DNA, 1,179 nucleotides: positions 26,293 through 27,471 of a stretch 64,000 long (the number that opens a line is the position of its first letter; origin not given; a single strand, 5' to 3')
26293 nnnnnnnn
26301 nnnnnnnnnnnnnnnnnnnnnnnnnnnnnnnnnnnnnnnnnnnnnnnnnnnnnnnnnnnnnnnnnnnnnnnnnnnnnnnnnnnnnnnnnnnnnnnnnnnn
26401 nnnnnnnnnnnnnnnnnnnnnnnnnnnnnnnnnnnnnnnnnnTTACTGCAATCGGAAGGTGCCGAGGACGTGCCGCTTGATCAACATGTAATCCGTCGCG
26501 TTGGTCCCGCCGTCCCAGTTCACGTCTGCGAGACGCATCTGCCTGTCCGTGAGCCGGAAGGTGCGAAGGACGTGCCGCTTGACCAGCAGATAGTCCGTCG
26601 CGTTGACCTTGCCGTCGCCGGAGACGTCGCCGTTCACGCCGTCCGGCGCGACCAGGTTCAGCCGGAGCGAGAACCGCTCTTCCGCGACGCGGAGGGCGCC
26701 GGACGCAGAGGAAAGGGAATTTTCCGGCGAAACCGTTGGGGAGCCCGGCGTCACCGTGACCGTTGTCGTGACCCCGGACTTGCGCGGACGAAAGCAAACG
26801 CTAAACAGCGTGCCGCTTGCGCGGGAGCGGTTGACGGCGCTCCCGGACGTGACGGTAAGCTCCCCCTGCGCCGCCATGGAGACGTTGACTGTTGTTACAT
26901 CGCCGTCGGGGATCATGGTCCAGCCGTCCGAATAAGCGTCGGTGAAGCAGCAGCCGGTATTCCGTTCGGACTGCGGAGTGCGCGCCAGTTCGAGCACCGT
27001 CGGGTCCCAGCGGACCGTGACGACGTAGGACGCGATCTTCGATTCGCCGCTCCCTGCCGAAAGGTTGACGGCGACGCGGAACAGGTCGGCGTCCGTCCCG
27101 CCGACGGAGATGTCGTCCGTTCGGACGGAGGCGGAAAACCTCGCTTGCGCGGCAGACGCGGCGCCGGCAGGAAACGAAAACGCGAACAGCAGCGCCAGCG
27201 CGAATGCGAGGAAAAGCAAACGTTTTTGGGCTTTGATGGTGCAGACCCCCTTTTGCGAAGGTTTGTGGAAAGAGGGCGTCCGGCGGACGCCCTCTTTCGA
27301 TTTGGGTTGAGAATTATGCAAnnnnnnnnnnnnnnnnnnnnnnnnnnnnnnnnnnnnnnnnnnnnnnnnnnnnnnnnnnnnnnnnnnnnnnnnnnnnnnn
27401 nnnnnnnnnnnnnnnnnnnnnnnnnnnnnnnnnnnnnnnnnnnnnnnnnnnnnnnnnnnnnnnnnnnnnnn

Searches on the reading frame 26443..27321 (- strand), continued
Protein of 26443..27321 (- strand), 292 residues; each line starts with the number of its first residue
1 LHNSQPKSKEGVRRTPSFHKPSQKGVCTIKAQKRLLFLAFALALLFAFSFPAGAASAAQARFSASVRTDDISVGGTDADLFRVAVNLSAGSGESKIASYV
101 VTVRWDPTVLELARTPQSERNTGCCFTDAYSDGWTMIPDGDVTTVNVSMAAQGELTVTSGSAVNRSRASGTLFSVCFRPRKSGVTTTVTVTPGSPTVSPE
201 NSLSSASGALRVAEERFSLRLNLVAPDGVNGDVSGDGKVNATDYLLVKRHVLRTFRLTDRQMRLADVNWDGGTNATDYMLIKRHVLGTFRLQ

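Call 44: search_protein_families(library=pfam, proteins=[L007:5138-7519:+, L010:9779-11470:+, L014:2437-5175:+, L014:5560-6858:+, L014:6782-8089:+, L014:8044-9450:+, L020:6197-10186:+, L040:9155-10252:+, L041:9851-10480:+, L069:7793-10228:+], max_evalue=0.0001)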
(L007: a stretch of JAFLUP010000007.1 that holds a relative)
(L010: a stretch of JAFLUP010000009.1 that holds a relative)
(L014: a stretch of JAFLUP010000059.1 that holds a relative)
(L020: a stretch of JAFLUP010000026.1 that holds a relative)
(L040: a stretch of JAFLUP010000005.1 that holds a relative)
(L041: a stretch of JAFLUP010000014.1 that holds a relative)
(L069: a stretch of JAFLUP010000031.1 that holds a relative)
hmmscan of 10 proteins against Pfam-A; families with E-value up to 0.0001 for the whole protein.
L007:5138-7519:+ (794 aa): 1 family
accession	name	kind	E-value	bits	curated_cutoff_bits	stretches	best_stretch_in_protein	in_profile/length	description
PF00404.24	Dockerin_1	-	3.1e-17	62.9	22.9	1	732-788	1-57/57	Dockerin type I domain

L010:9779-11470:+ (564 aa): 2 families
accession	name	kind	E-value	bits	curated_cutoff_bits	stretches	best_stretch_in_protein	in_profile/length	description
PF14488.12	DUF4434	-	2.7e-53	181.8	30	1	158-447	3-280/283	Domain of unknown function (DUF4434)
PF00404.24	Dockerin_1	-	2.3e-19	69.7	22.9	1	81-136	2-57/57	Dockerin type I domain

L014:2437-5175:+ (913 aa): 2 families
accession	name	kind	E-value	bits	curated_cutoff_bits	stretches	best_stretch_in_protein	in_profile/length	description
PF00404.24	Dockerin_1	-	1.7e-18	67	22.9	1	850-906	1-57/57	Dockerin type I domain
PF13306.12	LRR_5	-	1.2e-16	61.2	27.7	1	643-722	8-86/127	BspA type Leucine rich repeat region (6 copies)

L014:5560-6858:+ (433 aa): 2 families
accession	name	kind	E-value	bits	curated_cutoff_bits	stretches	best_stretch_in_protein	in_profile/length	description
PF13306.12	LRR_5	-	6.5e-44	149.3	27.7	2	207-289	13-94/127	BspA type Leucine rich repeat region (6 copies)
PF00404.24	Dockerin_1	-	2.8e-18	66.3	22.9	1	370-426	1-57/57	Dockerin type I domain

L014:6782-8089:+ (436 aa): 2 families
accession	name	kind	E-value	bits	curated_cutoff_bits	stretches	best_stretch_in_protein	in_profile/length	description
PF13306.12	LRR_5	-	9.2e-37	126.2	27.7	1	221-336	12-126/127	BspA type Leucine rich repeat region (6 copies)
PF00404.24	Dockerin_1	-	3.2e-14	53.3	22.9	1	374-430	1-57/57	Dockerin type I domain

L014:8044-9450:+ (469 aa): 3 families
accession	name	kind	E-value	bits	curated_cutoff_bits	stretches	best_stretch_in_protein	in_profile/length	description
PF13306.12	LRR_5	-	5.9e-65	217.4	27.7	3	280-376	15-109/127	BspA type Leucine rich repeat region (6 copies)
PF00404.24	Dockerin_1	-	2.9e-16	59.8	22.9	1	407-463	1-57/57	Dockerin type I domain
PF13855.12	LRR_8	-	6.1e-06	26.3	27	0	331-371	11-52/61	Leucine rich repeat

L020:6197-10186:+ (1330 aa): 3 families
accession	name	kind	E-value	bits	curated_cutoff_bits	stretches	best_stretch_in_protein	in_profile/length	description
PF13306.12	LRR_5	-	3.5e-185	605.9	27.7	6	325-452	1-126/127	BspA type Leucine rich repeat region (6 copies)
PF00404.24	Dockerin_1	-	7.2e-16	58.6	22.9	1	1269-1324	2-57/57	Dockerin type I domain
PF13855.12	LRR_8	-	1.6e-10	41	27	0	722-744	12-34/61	Leucine rich repeat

L040:9155-10252:+ (366 aa): 3 families
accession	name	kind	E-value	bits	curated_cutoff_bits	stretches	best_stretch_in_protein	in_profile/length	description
PF13472.12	Lipase_GDSL_2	-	1.6e-24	87.8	32.9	1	115-287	1-178/178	GDSL-like Lipase/Acylhydrolase family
PF00404.24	Dockerin_1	-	2.5e-17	63.2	22.9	1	301-356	1-57/57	Dockerin type I domain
PF00657.28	Lipase_GDSL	-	1.3e-10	42.2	23.6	1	113-291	1-207/208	GDSL-like Lipase/Acylhydrolase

L041:9851-10480:+ (210 aa): 1 family
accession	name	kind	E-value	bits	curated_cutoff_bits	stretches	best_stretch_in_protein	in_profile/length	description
PF00404.24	Dockerin_1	-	5e-14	52.7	22.9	1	51-107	1-57/57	Dockerin type I domain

L069:7793-10228:+ (812 aa): 4 families
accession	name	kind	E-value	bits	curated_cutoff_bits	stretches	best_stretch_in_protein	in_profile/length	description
PF01183.26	Glyco_hydro_25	-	3.4e-32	112.7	27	1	472-648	1-180/180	Glycosyl hydrolases family 25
PF09479.16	Flg_new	-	3.1e-10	40.5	27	1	391-460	1-65/65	Listeria-Bacteroides repeat domain (List_Bact_rpt)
PF00404.24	Dockerin_1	-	6.3e-09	36.3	22.9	0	746-769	2-27/57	Dockerin type I domain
PF08239.17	SH3_3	-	2.3e-05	24.9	27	1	326-379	1-44/54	Bacterial SH3 domain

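Call 45: search_protein_families(library=pfam, proteins=[L012:7889-10327:+, L018:10314-12551:+, L018:7940-10237:+, L042:8015-10201:+, L050:4696-6723:+, L075:9527-10177:+, L011:9641-10705:+, L019:2532-3374:+, L036:9167-11188:+, L063:6134-10243:+], max_evalue=0.0001)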
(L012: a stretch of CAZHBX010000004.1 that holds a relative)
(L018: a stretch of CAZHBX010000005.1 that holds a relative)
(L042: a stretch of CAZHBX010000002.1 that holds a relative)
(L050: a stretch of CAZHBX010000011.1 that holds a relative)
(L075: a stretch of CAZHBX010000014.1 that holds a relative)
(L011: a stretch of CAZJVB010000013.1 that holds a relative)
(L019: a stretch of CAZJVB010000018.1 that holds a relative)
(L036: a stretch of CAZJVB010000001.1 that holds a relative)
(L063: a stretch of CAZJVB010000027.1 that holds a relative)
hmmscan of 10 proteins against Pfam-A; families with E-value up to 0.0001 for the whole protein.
L012:7889-10327:+ (813 aa): 3 families
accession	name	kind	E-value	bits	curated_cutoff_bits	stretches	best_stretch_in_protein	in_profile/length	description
PF13472.12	Lipase_GDSL_2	-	6.3e-18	66.3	32.9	1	495-665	1-177/178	GDSL-like Lipase/Acylhydrolase family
PF00404.24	Dockerin_1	-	2.5e-15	56.9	22.9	1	751-805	1-55/57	Dockerin type I domain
PF00657.28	Lipase_GDSL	-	2.2e-13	51.3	23.6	1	493-670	1-207/208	GDSL-like Lipase/Acylhydrolase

L018:10314-12551:+ (746 aa): 2 families
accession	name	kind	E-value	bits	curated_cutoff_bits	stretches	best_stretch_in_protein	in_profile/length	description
PF09992.14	NAGPA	-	4.5e-20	73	25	1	252-405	32-168/169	Phosphodiester glycosidase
PF00404.24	Dockerin_1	-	2.3e-08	34.5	22.9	1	680-736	1-57/57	Dockerin type I domain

L018:7940-10237:+ (766 aa): 2 families
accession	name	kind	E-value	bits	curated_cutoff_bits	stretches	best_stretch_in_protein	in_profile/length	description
PF09992.14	NAGPA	-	3.9e-28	99.2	25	1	246-409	22-168/169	Phosphodiester glycosidase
PF00404.24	Dockerin_1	-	6.9e-15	55.4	22.9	1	699-753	1-55/57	Dockerin type I domain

L042:8015-10201:+ (729 aa): 3 families
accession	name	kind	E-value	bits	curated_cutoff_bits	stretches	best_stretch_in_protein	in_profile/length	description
PF01183.26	Glyco_hydro_25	-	1.2e-33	117.4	27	1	394-570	1-180/180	Glycosyl hydrolases family 25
PF09479.16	Flg_new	-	1.4e-11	44.8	27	1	313-382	1-65/65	Listeria-Bacteroides repeat domain (List_Bact_rpt)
PF00404.24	Dockerin_1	-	7.1e-06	26.6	22.9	1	668-695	2-24/57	Dockerin type I domain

L050:4696-6723:+ (676 aa): 2 families
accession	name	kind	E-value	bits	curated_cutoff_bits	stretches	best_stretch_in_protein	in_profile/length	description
PF00404.24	Dockerin_1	-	1e-08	35.7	22.9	1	280-336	1-57/57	Dockerin type I domain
PF00754.31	F5_F8_type_C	-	7.6e-07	29.7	28.2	1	73-184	16-114/127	F5/8 type C domain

L075:9527-10177:+ (217 aa): 1 family
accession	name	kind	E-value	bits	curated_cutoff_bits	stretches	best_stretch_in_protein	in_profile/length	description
PF00404.24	Dockerin_1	-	3.5e-13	50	22.9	1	149-204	2-57/57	Dockerin type I domain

L011:9641-10705:+ (355 aa): 1 family
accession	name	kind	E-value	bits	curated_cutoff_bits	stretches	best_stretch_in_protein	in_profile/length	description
PF00404.24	Dockerin_1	-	1.2e-18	67.5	22.9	1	120-176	1-57/57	Dockerin type I domain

L019:2532-3374:+ (281 aa): 2 families
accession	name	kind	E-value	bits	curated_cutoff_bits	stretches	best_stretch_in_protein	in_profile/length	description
PF01520.23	Amidase_3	-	8e-18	65.5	27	1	27-201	1-165/174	N-acetylmuramoyl-L-alanine amidase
PF00404.24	Dockerin_1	-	1.6e-17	63.9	22.9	1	220-275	2-57/57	Dockerin type I domain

L036:9167-11188:+ (674 aa): 2 families
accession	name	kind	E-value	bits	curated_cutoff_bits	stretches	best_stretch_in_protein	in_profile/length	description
PF00404.24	Dockerin_1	-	6.3e-14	52.4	22.9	1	281-336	2-57/57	Dockerin type I domain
PF00754.31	F5_F8_type_C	-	4.9e-07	30.4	28.2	1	75-186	13-114/127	F5/8 type C domain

L063:6134-10243:+ (1370 aa): 1 family
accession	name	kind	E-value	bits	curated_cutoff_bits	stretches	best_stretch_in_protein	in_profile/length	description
PF00404.24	Dockerin_1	-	1.2e-14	54.7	22.9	1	1292-1347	2-57/57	Dockerin type I domain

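Call 53: search_protein_families(library=pfam, alignment_id=A3, max_evalue=0.00001)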
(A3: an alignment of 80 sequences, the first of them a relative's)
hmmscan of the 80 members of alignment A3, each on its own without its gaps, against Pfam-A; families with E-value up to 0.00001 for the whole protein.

A. member 1, L006:2908-4545:+ (546 aa): 1 family
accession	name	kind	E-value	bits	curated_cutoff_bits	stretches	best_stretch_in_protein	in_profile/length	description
PF00404.24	Dockerin_1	-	4.4e-18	65.7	22.9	1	484-540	1-57/57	Dockerin type I domain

B. families by the number of members that match (of 80 scanned): 35 families (the first 25 are shown)
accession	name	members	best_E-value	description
PF00404.24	Dockerin_1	77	1.6e-29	Dockerin type I domain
PF00754.31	F5_F8_type_C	12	5.5e-20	F5/8 type C domain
PF05257.22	CHAP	8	1.2e-15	CHAP domain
PF16147.10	DUF4855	7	4.4e-98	Domain of unknown function (DUF4855)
PF09992.14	NAGPA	7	5.5e-21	Phosphodiester glycosidase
PF13306.12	LRR_5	5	3.7e-200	BspA type Leucine rich repeat region (6 copies)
PF02638.21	GHL10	5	7.3e-27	Glycosyl hydrolase-like 10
PF08757.17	CotH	4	1.3e-41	CotH kinase protein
PF13855.12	LRR_8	4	7.9e-17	Leucine rich repeat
PF22633.2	F5_F8_type_C_2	3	7.2e-11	NedA-like, galactose-binding domain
PF17963.7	Big_9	3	8.2e-10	Bacterial Ig domain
PF17892.7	Cadherin_5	3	3.7e-08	Cadherin-like domain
PF00759.25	Glyco_hydro_9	2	9.8e-119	Glycosyl hydrolase family 9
PF00963.24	Cohesin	2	1.1e-77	Cohesin domain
PF00942.24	CBM_3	2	2.5e-29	Cellulose binding domain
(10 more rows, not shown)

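Call 61: search_protein_families(library=ncbifam, proteins=[window:26443-27237:-], max_evalue=0.001)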
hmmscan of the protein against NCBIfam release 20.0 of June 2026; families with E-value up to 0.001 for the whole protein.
window:26443-27237:- (264 aa): 1 family
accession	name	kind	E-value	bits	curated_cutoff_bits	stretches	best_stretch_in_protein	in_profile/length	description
NF049990.1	CellobisidaseCelK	equivalog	1.4e-09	36.7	1700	1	198-260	825-885/889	cellulose 1,4-beta-cellobiosidase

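Call 80: search_protein_families(library=pfam, proteins=[L069:6025-7881:+, L069:10316-11152:-, L069:10427-11191:+, L069:11445-12335:+, L069:12886-13815:-, L069:13999-15624:+, L007:5138-7519:+, L004:10978-11952:+], max_evalue=0.001)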
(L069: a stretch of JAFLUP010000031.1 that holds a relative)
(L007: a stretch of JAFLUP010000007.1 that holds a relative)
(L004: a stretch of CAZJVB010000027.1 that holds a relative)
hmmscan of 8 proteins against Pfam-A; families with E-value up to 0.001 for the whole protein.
L069:6025-7881:+ (618 aa): 3 families
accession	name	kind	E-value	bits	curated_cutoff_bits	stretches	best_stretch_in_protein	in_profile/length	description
PF08239.17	SH3_3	-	4.5e-19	68.8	27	1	566-616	2-54/54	Bacterial SH3 domain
PF01520.23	Amidase_3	-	7.1e-14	52.7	27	1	394-541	22-172/174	N-acetylmuramoyl-L-alanine amidase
PF06347.19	SH3_4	-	5.3e-05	23.4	24.1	1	564-610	2-49/56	Bacterial SH3 domain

L069:10316-11152:- (278 aa): 2 families
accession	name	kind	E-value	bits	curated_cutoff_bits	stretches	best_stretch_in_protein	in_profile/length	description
PF08769.17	Spo0A_C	-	2e-45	153.5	25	1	158-261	1-104/104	Sporulation initiation factor Spo0A C terminal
PF00072.30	Response_reg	-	3.2e-12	47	30.2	1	19-131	1-110/111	Response regulator receiver domain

L069:10427-11191:+ (254 aa): 0 families

L069:11445-12335:+ (296 aa): 0 families

L069:12886-13815:- (309 aa): 1 family
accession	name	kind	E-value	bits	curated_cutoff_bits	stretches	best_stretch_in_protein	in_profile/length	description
PF00198.28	2-oxoacid_dh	-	8.2e-08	32.4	23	1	242-295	176-228/232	2-oxoacid dehydrogenases acyltransferase (catalytic domain)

L069:13999-15624:+ (541 aa): 0 families

L007:5138-7519:+ (794 aa): 1 family
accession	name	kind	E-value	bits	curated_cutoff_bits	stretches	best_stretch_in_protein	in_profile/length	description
PF00404.24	Dockerin_1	-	3.1e-17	62.9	22.9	1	732-788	1-57/57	Dockerin type I domain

L004:10978-11952:+ (325 aa): 3 families
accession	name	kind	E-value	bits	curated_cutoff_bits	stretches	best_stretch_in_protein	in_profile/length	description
PF00404.24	Dockerin_1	-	9e-13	48.7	22.9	1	265-320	1-56/57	Dockerin type I domain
PF13202.12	EF-hand_5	-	0.00017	21.4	25.9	0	295-309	3-17/25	EF hand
PF00036.39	EF-hand_1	-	0.00052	19.8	25.4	0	295-319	4-28/29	EF hand domain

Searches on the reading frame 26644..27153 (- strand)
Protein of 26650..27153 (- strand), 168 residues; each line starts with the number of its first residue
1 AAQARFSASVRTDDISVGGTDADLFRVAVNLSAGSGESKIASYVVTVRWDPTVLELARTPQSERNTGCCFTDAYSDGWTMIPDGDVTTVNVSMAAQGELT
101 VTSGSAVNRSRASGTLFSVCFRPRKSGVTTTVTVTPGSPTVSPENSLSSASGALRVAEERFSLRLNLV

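Call 12: search_solved_structures(query=window:26650-27153:-, max_evalue=10, show_alignments=3)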
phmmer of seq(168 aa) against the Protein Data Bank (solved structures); distinct sequences matched with E-value up to 10: 1.
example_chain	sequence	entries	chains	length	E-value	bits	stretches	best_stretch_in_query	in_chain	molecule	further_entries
1t17_A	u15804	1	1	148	0.39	13.9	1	75-125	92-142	conserved hypothetical protein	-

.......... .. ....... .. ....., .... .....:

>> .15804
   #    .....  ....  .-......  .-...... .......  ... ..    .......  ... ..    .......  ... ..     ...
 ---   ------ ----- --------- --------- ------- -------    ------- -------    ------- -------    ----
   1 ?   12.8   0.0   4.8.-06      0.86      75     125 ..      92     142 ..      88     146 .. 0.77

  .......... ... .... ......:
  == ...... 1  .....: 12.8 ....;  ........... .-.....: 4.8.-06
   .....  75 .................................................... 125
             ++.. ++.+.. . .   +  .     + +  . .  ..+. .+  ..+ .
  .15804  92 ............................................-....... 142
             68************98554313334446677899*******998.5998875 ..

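Call 74: find_homologous_proteins(query=A4, max_evalue=0.001)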
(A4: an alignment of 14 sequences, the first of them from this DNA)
Query A4 (14 sequences) (169 aa, profile of the alignment): 33 proteins with E <= 0.001 among 8000 candidates.
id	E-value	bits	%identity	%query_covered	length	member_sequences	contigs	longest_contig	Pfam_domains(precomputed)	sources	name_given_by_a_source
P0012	1.9e-80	286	52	98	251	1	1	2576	PF00404.25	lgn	-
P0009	9.1e-80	284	54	98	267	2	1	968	PF00404.25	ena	-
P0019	1.8e-79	283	56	95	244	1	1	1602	PF00404.25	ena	-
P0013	4.9e-79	282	55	97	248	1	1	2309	PF00404.25,PF00963.25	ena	-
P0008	6.7e-78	278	58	83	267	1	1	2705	PF00404.25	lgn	-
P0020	1.8e-77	276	56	83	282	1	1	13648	PF00404.25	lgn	-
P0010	3.8e-77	275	52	98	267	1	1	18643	PF00404.25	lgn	-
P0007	4.5e-77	275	57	94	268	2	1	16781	PF00404.25,PF00963.25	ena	-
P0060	1.6e-76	273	55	97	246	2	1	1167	PF00404.25,PF00963.25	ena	-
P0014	1.8e-76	273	52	98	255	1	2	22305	PF00404.25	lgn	-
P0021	4.5e-76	272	53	94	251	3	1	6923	PF00404.25,PF00963.25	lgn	-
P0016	1.5e-75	270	52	97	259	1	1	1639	PF00404.25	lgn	-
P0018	3.9e-75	269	57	95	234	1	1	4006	PF00404.25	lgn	-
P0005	7.0e-74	265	71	99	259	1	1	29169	PF00404.25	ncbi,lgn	-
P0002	6.3e-71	255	89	98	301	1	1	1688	PF00404.25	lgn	-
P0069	2.4e-39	152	30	91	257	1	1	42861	PF00404.25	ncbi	-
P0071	2.3e-37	146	32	72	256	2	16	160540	PF00404.25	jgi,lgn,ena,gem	-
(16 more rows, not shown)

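Call 75: find_encoding_contigs(protein=P0071, flank=8000, max_places=3)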
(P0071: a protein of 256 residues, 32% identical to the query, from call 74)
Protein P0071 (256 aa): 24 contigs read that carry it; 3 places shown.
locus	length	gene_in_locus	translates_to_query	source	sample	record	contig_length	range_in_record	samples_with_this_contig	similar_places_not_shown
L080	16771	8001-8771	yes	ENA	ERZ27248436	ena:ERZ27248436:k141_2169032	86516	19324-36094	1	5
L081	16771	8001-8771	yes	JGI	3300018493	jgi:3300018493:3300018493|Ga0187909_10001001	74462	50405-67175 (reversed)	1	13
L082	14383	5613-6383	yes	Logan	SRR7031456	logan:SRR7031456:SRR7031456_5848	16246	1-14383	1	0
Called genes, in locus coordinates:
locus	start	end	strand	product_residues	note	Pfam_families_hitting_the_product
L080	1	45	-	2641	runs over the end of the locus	PF00404:Dockerin_1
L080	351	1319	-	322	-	PF01261:AP_endonuc_2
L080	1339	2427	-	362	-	PF01408:GFO_IDH_MocA, PF03447:NAD_binding_3, PF22725:GFO_IDH_MocA_C3, PF02894:GFO_IDH_MocA_C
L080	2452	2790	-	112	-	-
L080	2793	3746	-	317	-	PF00535:Glycos_transf_2, PF10111:Glyco_tranf_2_2 (weak), PF13641:Glyco_tranf_2_3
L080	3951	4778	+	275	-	PF13580:SIS_2, PF22645:GKRP_SIS_N, PF01380:SIS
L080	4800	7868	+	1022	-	PF06439:3keto-disac_hyd (weak), PF03009:GDPD, PF00404:Dockerin_1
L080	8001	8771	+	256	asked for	PF00404:Dockerin_1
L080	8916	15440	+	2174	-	-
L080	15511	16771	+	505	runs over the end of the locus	-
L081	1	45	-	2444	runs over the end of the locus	?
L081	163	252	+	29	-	-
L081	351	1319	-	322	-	PF01261:AP_endonuc_2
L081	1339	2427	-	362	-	PF01408:GFO_IDH_MocA, PF03447:NAD_binding_3, PF22725:GFO_IDH_MocA_C3, PF02894:GFO_IDH_MocA_C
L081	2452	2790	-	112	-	-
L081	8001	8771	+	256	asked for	PF00404:Dockerin_1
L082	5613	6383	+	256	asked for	PF00404:Dockerin_1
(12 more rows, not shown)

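Call 76: find_encoding_contigs(protein=P0069, flank=8000, max_places=2)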
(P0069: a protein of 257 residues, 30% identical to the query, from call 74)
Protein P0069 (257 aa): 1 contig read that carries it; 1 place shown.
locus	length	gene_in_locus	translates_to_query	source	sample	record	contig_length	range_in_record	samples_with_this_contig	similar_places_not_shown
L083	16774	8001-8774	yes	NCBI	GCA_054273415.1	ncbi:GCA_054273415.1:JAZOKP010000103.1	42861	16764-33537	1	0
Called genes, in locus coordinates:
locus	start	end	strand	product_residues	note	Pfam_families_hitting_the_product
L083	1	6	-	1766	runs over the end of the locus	PF00404:Dockerin_1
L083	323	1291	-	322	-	PF01261:AP_endonuc_2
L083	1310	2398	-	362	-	PF01408:GFO_IDH_MocA, PF03447:NAD_binding_3, PF22725:GFO_IDH_MocA_C3, PF02894:GFO_IDH_MocA_C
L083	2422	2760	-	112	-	-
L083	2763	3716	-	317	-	PF00535:Glycos_transf_2, PF13641:Glyco_tranf_2_3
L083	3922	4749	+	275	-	PF13580:SIS_2, PF22645:GKRP_SIS_N, PF01380:SIS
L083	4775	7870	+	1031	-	PF06439:3keto-disac_hyd (weak), PF03009:GDPD, PF00404:Dockerin_1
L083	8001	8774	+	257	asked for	PF00404:Dockerin_1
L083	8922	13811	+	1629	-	-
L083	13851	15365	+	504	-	-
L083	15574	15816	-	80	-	PF13443:HTH_26, PF01381:HTH_3 (weak)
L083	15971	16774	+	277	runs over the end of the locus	-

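Call 80: search_protein_families(library=pfam, proteins=[L080:15511-16770:+], max_evalue=0.001)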
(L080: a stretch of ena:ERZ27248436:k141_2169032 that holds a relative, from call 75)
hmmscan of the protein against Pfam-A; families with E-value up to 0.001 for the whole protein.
L080:15511-16770:+ (420 aa): 1 family
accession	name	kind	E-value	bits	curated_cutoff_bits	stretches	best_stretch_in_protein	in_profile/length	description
PF01547.30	SBP_bac_1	-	7.2e-05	23.4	26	1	203-357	109-247/307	Bacterial extracellular solute-binding protein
